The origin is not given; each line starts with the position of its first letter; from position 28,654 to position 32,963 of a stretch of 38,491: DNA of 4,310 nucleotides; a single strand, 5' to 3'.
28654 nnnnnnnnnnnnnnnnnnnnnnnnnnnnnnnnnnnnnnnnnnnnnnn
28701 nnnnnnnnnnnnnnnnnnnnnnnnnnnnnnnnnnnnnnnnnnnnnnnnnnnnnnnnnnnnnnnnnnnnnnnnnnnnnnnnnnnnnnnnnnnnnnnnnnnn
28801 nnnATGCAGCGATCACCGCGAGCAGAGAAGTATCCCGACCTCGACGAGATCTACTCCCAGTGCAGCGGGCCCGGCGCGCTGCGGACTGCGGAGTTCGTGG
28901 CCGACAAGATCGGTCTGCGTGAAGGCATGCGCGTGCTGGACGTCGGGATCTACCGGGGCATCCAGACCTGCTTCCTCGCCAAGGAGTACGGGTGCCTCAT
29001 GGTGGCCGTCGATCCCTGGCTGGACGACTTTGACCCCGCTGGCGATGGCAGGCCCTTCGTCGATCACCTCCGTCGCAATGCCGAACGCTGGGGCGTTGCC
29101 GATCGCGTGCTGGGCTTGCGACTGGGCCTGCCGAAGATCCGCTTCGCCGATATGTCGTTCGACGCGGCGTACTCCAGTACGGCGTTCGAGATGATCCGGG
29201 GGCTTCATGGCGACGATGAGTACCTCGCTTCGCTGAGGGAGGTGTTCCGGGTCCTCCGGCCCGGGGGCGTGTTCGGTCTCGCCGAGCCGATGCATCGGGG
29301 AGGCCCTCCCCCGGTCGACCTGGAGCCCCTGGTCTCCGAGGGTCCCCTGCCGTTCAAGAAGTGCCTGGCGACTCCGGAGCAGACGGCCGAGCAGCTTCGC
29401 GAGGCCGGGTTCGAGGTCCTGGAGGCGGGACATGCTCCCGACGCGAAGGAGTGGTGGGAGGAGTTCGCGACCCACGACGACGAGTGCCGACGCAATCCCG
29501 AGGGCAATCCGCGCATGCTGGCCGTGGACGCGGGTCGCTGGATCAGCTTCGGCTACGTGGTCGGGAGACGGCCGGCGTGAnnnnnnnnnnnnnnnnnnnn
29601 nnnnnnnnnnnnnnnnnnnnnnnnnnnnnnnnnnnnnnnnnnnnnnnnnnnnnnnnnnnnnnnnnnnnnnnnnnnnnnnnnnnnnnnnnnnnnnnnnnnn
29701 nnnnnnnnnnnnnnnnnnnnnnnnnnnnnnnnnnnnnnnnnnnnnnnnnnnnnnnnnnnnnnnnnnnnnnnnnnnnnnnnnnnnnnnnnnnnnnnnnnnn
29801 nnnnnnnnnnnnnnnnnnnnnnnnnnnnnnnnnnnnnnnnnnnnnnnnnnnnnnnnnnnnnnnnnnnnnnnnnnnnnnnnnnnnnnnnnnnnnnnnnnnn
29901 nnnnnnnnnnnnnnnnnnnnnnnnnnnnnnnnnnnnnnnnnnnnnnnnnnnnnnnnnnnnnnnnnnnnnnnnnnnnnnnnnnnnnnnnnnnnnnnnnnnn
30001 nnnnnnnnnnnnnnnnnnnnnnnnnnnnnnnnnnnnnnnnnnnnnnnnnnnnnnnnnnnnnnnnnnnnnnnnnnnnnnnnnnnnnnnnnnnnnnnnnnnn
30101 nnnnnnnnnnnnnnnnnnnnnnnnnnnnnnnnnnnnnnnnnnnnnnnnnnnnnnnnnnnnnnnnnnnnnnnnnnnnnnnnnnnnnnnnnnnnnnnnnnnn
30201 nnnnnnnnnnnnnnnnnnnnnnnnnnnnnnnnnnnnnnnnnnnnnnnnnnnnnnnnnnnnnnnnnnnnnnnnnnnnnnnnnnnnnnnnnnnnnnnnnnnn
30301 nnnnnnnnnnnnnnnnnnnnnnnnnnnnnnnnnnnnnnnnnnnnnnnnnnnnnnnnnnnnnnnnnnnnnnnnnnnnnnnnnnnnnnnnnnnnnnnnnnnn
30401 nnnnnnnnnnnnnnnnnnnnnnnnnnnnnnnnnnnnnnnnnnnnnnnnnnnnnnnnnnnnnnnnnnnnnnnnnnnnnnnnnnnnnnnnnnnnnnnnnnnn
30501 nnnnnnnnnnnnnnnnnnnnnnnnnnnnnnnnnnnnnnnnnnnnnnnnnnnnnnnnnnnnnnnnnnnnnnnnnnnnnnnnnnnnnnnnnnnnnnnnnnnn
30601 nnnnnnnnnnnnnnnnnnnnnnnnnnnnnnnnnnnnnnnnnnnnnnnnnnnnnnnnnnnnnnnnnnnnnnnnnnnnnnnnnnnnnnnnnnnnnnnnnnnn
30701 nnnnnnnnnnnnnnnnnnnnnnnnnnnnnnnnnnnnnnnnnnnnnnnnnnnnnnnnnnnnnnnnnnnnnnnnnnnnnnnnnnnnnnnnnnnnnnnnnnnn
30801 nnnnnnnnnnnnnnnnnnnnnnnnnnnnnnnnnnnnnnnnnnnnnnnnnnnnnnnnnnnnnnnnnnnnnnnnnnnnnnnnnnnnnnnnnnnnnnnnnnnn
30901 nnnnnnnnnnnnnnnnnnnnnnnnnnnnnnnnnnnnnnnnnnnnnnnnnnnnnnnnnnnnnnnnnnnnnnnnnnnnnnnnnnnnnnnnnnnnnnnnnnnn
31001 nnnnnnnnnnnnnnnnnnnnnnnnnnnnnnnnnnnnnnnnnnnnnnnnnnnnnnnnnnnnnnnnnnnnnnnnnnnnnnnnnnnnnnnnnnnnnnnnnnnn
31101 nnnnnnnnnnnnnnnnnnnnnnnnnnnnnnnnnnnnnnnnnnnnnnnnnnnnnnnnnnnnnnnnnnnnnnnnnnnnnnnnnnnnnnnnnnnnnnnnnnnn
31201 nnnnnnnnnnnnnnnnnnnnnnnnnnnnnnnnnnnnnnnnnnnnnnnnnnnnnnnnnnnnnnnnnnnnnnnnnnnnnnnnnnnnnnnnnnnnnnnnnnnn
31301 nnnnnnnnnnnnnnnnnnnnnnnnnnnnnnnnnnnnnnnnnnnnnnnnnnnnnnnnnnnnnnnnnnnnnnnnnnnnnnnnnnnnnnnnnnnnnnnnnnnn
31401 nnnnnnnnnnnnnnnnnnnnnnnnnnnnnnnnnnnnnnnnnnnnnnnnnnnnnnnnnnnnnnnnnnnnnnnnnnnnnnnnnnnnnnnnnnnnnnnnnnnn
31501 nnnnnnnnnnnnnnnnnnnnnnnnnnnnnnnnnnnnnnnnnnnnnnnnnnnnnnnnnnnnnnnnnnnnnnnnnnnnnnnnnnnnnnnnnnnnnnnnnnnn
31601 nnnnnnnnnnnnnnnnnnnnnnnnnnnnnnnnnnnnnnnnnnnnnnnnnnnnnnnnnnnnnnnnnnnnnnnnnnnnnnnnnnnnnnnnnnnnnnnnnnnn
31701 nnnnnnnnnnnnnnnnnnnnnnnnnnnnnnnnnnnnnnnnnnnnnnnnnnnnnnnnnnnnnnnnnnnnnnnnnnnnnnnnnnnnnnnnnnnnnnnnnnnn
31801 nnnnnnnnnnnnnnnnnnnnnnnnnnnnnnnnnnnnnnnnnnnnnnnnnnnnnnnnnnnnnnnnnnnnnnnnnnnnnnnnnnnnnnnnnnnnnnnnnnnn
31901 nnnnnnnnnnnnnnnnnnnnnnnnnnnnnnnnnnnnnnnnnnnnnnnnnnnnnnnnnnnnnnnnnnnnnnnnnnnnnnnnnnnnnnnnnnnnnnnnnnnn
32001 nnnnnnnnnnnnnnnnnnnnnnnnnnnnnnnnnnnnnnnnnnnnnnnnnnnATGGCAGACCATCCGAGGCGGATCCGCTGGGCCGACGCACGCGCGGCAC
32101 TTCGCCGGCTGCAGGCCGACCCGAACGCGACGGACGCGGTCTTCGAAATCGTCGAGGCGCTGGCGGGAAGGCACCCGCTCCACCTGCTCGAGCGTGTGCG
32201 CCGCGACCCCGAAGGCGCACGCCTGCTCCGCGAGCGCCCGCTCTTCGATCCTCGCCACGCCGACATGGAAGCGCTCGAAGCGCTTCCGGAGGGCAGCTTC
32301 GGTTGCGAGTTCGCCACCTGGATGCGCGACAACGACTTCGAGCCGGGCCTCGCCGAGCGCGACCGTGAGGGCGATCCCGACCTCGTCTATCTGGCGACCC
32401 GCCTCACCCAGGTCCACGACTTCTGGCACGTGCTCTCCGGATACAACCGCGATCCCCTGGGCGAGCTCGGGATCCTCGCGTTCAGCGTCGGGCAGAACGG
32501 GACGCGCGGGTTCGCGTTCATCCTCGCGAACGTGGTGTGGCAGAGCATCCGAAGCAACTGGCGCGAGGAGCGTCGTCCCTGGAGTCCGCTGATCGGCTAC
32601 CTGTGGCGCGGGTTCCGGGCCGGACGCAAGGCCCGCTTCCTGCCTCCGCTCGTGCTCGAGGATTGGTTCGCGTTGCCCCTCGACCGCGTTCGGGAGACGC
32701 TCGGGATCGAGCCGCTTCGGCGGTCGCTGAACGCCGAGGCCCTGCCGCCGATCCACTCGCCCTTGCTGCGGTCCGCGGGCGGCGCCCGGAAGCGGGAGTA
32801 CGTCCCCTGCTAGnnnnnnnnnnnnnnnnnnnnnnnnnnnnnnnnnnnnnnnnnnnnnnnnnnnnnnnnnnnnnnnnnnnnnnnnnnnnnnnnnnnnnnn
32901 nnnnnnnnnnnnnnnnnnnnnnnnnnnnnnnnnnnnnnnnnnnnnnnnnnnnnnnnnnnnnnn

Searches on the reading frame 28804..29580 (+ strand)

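Call 44: search_protein_families(library=pfam, proteins=[window:28804-29580:+], max_evalue=0.001)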
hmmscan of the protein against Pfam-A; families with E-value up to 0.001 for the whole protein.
window:28804-29580:+ (258 aa): 3 families
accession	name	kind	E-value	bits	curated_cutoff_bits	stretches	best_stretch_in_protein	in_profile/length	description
PF08241.18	Methyltransf_11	-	9.2e-08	33.1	21.2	1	45-157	1-93/95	Methyltransferase domain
PF13649.12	Methyltransf_25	-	6e-07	30.5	27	1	44-155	1-97/97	Methyltransferase domain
PF13489.12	Methyltransf_23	-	3.6e-06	27.2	27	1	35-207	19-163/164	Methyltransferase domain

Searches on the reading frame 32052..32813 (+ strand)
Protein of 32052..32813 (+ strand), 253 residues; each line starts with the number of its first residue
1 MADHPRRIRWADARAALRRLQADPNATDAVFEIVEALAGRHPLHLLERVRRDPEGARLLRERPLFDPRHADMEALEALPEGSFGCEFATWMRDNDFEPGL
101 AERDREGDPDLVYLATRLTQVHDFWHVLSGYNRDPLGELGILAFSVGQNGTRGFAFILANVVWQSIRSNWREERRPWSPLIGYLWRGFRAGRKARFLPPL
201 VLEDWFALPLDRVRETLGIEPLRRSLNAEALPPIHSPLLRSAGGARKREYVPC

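Call 44: search_protein_families(library=pfam, proteins=[window:32052-32813:+], max_evalue=0.001)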
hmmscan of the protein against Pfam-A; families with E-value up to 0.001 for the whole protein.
window:32052-32813:+ (253 aa): 1 family
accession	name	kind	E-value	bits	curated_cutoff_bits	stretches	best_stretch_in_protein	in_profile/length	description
PF05019.18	Coq4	-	1.6e-26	93.4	22.9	1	22-221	25-219/221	Coenzyme Q (ubiquinone) biosynthesis protein Coq4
